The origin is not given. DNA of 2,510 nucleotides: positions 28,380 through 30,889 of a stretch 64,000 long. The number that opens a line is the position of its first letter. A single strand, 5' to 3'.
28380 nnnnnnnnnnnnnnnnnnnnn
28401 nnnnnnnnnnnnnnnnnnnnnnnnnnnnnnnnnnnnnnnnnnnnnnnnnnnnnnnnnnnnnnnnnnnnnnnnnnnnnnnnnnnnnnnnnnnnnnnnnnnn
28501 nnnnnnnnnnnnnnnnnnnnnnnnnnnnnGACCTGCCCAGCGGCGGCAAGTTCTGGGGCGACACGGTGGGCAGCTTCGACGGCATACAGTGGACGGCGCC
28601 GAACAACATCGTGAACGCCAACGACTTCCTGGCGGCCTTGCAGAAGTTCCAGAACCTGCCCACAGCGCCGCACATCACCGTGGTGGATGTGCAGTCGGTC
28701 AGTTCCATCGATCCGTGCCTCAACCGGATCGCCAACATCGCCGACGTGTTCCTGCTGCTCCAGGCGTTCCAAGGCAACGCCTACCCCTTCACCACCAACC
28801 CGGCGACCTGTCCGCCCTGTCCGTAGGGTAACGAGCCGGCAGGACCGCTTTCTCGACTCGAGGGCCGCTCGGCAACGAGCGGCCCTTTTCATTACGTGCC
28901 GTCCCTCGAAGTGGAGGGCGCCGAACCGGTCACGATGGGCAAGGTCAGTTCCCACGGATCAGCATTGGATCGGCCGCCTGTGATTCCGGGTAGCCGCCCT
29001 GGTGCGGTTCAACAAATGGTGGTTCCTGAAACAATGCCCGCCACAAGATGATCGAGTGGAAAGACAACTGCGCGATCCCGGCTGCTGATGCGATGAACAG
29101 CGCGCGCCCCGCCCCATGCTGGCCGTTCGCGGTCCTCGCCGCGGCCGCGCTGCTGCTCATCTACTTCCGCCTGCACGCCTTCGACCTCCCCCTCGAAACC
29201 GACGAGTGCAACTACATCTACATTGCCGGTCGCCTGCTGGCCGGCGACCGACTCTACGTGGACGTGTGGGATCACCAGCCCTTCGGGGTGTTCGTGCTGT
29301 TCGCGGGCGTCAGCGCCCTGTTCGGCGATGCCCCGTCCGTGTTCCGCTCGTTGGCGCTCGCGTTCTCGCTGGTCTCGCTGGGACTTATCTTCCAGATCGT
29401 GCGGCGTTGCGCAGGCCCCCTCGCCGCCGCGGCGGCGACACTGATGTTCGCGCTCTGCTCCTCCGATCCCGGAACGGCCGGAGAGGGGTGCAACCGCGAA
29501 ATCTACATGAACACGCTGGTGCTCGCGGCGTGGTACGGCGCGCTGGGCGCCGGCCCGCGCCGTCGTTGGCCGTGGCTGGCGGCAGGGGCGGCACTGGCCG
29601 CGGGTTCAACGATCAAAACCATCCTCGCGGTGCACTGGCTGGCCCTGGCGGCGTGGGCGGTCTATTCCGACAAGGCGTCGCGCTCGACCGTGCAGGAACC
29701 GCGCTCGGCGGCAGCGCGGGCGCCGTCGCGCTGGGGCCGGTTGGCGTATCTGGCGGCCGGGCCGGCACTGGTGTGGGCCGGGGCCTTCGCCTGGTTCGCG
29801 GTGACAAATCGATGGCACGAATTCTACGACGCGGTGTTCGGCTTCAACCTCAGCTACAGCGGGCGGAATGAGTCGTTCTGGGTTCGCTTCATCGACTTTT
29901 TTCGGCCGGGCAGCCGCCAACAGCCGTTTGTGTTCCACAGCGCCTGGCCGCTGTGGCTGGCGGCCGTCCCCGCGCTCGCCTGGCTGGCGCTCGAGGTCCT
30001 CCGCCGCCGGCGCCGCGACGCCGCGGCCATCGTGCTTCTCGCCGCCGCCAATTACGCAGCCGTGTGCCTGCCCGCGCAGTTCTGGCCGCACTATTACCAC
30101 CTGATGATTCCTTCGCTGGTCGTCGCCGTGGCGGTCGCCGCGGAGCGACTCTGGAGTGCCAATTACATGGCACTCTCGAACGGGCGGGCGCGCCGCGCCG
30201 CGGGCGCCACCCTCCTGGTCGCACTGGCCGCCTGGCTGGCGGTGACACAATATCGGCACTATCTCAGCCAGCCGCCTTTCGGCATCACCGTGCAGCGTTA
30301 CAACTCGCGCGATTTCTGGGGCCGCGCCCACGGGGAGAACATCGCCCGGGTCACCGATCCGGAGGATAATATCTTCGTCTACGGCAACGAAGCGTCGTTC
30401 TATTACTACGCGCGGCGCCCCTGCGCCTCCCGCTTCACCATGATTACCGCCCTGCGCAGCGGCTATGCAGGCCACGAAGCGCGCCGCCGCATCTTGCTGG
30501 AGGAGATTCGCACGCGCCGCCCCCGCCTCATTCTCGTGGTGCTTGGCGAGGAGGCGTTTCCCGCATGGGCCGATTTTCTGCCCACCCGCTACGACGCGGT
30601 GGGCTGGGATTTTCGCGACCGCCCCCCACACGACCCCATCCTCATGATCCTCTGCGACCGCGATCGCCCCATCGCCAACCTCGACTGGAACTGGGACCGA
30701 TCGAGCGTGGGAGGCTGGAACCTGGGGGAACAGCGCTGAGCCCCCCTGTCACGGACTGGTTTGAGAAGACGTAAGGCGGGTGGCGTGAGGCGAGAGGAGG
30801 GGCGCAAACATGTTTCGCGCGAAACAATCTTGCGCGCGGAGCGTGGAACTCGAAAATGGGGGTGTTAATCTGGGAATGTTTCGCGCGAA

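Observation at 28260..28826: About 189-aa C-terminal domain ending C-P-x-C-P, shared by two otherwise unrelated giant exoproteins (second copy at 39712-40281)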

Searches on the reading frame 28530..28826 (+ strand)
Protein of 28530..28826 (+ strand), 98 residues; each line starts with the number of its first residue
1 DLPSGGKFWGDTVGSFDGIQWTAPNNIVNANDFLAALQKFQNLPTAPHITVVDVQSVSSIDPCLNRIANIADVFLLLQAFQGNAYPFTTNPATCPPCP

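Call 61: predict_structure(alignment_id=A4)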
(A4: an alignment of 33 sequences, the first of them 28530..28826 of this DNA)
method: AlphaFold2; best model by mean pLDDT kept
length: 98 residues; sequences in the alignment: 33
mean_pLDDT: 76.0   pTM: 0.66
mean pLDDT of the five models: 76.0, 75.6, 72.9, 70.3, 56.7
residues with pLDDT >= 90: 14; 70-90: 46; 50-70: 33; < 50: 5
segments of 3 or more residues with pLDDT < 50: 1-4
pLDDT, mean of each block of 10 residues (from residue 1): 55 90 88 89 84 62 68 83 72 65
secondary structure, 60 per line:
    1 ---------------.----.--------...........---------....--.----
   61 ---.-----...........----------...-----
elements in order: H30-40 H50-53 H70-80

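Call 63: fold_search(model_id=the predicted structure, library=pdb)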
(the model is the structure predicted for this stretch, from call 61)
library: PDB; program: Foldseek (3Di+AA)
matches with E <= 10: 27; with E <= 0.001: 0
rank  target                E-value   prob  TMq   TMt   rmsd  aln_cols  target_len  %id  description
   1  5m2o_B                7.5e-01  0.23  0.41  0.51   6.4        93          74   19  R. flavefaciens' third ScaB cohesin in complex with a group 1 dockerin (released 2017-07-05)
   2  2mte_MODEL_1_A        1.3e+00  0.25  0.45  0.59   4.8        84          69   17  Solution structure of Doc48S (released 2014-10-15)
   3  2ccl_B                1.4e+00  0.28  0.42  0.61   4.5        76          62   21  THE S45A, T46A MUTANT OF THE TYPE I COHESIN-DOCKERIN COMPLEX FROM THE CELLULOSOME OF CLOSTRIDIUM THERMOCELLUM (released 2007-02-13)
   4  4fl4_D                1.6e+00  0.15  0.34  0.47   4.9        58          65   19  Scaffoldin conformation and dynamics revealed by a ternary complex from the Clostridium thermocellum cellulosome (released 2012-06-27)
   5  4dh2_D                2.2e+00  0.16  0.36  0.48   3.4        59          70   17  Crystal structure of Coh-OlpC(Cthe_0452)-Doc435(Cthe_0435) complex: A novel type I Cohesin-Dockerin complex from Clost (released 2012-11-28)
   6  8hey_h                2.4e+00  0.01  0.13  0.06  13.6       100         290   16  One CVSC-binding penton vertex in HCMV B-capsid (released 2023-11-01)
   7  4uyp_B                3.4e+00  0.14  0.44  0.56   4.8        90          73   14  High resolution structure of the third cohesin ScaC in complex with the ScaB dockerin with a mutation in the N-termina (released 2015-04-15)
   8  4uyq_B                3.4e+00  0.12  0.43  0.54   4.7        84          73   17  High resolution structure of the third cohesin ScaC in complex with the ScaB dockerin with a mutation in the C-termina (released 2015-04-15)
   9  8tep_U                3.4e+00  0.01  0.14  0.06  14.8        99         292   14  Human cytomegalovirus portal vertex, virion configuration 1 (VC1) (released 2024-03-06)
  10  8x39_B                3.9e+00  0.14  0.44  0.33   4.8        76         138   17  Crystal structure of cellulosomal double-dockerin module of Clo1313_0689 from Clostridium thermocellum (released 2024-04-03)
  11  7eto_h                3.9e+00  0.01  0.15  0.06  15.8       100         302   12  C1 CVSC-binding penton vertex in the virion capsid of Human Cytomegalovirus (released 2021-07-14)
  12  5nrm_B                4.2e+00  0.09  0.37  0.50   4.1        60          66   22  Crystal structure of the sixth cohesin from Acetivibrio cellulolyticus' scaffoldin B in complex with Cel5 dockerin S51 (released 2018-01-31)
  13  8kg6_5                4.4e+00  0.02  0.21  0.05  12.6        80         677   15  Yeast replisome in state I (released 2023-12-06)
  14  4gxz_B                4.4e+00  0.01  0.16  0.10  13.7        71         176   10  Crystal structure of a periplasmic thioredoxin-like protein from Salmonella enterica serovar Typhimurium (released 2013-07-17)
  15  7et3_h                5.1e+00  0.01  0.13  0.06  13.6        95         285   17  C5 portal vertex in the enveloped virion capsid (released 2021-07-14)
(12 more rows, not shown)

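Call 67: find_homologous_proteins(query=A4, max_evalue=0.01)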
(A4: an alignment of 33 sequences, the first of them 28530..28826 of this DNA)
Query A4 (33 sequences) (98 aa, profile of the alignment): 52 proteins with E <= 0.01 among 845 candidates.
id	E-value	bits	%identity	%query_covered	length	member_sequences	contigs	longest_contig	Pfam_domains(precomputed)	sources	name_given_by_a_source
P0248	1.2e-31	127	43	95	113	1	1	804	-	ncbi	-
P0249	2.7e-31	126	43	91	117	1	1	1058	-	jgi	jgi:hypothetical protein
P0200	1.7e-30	123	39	91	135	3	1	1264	-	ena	-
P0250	1.3e-29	120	37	91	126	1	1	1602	-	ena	-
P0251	3.7e-27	112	35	91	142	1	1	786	-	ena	-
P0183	3.5e-26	109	38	91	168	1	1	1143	-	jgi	jgi:hypothetical protein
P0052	5.8e-25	105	64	94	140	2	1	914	-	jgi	-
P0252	1.3e-24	104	39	76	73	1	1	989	-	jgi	jgi:hypothetical protein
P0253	1.3e-23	101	39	77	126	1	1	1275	-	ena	-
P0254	6.0e-22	96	38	76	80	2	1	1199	-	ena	-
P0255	1.9e-21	94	39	73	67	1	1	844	-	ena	-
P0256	2.4e-20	90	35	72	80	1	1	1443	-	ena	-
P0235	4.0e-18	83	35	93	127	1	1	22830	-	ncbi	ncbi:MAG: hypothetical protein ACYTFA_04895, partial [Planctomycetota bacterium]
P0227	5.5e-18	83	32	91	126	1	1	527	-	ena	-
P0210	9.0e-18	82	30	93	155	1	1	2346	-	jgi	jgi:hypothetical protein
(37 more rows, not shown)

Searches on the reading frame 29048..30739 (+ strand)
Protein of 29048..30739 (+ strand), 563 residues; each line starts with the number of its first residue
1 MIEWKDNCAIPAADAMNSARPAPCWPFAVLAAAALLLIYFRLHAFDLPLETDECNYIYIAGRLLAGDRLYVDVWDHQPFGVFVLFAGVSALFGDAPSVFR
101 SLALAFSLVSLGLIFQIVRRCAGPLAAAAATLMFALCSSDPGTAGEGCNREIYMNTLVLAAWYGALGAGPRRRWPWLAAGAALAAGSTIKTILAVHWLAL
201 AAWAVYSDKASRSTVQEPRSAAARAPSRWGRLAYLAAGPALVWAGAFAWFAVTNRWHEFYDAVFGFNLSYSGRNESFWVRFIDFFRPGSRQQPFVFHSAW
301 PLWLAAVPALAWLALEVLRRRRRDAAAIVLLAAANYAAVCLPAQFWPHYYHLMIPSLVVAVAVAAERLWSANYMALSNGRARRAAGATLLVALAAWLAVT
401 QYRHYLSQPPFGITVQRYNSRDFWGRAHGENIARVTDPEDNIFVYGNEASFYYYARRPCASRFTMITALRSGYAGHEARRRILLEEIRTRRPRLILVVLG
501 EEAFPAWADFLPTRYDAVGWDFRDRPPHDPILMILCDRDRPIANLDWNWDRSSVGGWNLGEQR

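Call 15: search_protein_families(library=pfam, proteins=[window:29048-30739:+], max_evalue=0.001)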
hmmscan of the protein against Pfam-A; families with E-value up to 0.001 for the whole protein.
window:29048-30739:+ (563 aa): 1 family
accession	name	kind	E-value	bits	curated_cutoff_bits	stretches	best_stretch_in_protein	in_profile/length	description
PF13231.12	PMT_2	-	1.7e-09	38.6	26.1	1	77-216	2-139/160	Dolichyl-phosphate-mannose-protein mannosyltransferase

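Call 42: search_protein_families(library=ncbifam, proteins=[window:29048-30739:+], max_evalue=0.01)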
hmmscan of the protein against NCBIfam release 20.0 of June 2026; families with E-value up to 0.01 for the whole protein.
window:29048-30739:+ (563 aa): 1 family
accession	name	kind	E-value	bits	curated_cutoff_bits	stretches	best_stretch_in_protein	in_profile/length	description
NF050105.1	4PPT_PptT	exception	0.0099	15.2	365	0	246-281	153-188/220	4'-phosphopantetheinyl transferase PptT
